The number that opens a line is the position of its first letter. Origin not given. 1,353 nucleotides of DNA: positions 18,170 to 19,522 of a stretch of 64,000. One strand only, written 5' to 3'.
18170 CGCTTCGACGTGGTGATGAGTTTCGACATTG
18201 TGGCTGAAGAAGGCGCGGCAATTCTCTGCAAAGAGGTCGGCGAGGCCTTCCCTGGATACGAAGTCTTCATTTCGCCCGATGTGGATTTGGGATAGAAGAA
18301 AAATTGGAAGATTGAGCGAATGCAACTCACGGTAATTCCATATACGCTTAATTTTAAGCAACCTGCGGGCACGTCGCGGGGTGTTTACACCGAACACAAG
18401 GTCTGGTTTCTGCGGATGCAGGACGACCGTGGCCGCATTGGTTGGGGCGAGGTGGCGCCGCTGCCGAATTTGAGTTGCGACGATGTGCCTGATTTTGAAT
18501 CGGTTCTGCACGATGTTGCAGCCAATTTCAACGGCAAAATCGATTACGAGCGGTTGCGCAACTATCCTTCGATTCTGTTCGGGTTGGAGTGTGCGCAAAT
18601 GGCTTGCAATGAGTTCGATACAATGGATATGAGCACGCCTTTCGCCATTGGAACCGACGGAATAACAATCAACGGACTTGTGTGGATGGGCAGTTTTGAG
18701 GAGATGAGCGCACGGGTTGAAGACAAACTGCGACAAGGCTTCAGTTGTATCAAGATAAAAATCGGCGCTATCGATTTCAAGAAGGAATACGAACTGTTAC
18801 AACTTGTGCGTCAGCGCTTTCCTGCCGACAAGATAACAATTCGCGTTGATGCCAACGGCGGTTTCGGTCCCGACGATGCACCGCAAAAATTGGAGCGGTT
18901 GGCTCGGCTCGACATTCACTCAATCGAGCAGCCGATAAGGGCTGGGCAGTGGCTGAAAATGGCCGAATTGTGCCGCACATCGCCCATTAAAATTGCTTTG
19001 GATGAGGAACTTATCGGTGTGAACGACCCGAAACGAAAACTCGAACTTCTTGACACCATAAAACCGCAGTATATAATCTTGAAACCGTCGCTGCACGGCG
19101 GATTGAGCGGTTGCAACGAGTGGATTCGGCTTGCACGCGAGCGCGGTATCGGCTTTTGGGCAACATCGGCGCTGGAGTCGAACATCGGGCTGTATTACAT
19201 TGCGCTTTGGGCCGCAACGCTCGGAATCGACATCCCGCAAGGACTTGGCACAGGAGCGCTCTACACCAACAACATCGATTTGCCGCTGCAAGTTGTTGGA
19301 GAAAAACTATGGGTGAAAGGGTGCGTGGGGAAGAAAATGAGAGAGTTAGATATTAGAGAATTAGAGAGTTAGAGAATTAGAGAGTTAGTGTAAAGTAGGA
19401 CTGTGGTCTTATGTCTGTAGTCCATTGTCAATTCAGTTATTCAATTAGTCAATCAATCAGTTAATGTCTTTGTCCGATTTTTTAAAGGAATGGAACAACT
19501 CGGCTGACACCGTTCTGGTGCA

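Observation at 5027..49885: Recurrent intergenic tracts that completely exclude one nucleotide (C-free after stops, G-free before starts) and share a common word vocabulary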

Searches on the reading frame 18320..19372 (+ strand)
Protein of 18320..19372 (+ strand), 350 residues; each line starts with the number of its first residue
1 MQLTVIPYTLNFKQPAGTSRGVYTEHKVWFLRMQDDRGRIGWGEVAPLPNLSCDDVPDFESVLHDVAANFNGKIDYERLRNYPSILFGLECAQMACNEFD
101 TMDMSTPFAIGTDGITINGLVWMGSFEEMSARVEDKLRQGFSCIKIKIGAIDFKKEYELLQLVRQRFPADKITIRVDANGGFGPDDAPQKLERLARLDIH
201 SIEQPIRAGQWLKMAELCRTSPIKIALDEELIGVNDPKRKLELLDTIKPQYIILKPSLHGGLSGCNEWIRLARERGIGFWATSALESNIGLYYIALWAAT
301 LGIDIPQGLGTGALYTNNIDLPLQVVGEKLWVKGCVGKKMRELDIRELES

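Call 58: search_protein_families(library=ncbifam, proteins=[window:18320-19372:+], max_evalue=0.00001)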
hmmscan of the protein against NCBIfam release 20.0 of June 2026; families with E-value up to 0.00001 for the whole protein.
window:18320-19372:+ (350 aa): 10 families
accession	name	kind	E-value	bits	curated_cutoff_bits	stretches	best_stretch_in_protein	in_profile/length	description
TIGR01927.1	menC_gam_Gplu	equivalog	1.7e-35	122.8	130.55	1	7-314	2-296/307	o-succinylbenzoate synthase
NF002739.0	PRK02714.1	equivalog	5e-34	118.2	259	1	2-315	4-305/320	o-succinylbenzoate synthase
NF003473.0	PRK05105.1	equivalog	9.2e-28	97.2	236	1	35-317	37-306/331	o-succinylbenzoate synthase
TIGR01928.1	menC_lowGC_arch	equivalog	4.8e-27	94.8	200.65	1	8-308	3-307/325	o-succinylbenzoate synthase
NF002782.0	PRK02901.1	equivalog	7.8e-20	71.1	288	1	101-334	73-292/328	o-succinylbenzoate synthase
TIGR02534.1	mucon_cyclo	subfamily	2.4e-14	53.2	334.95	1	127-293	147-306/368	muconate/chloromuconate family cycloisomerase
NF042940.1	racemase_DgcA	equivalog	2.7e-12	46.5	400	1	9-277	7-264/323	N-acetyl-D-Glu racemase DgcA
NF041118.1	A_G_epim_Thtga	equivalog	1.4e-10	40.8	500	1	10-293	13-301/341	L-Ala-D/L-Glu epimerase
NF047820.1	TalGalacDh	equivalog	5.4e-09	35.4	500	1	125-238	151-263/371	L-talarate/galactarate dehydratase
NF040866.1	AraD_Arch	equivalog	1.4e-08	34.2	650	1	127-227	150-249/372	arabinonate dehydratase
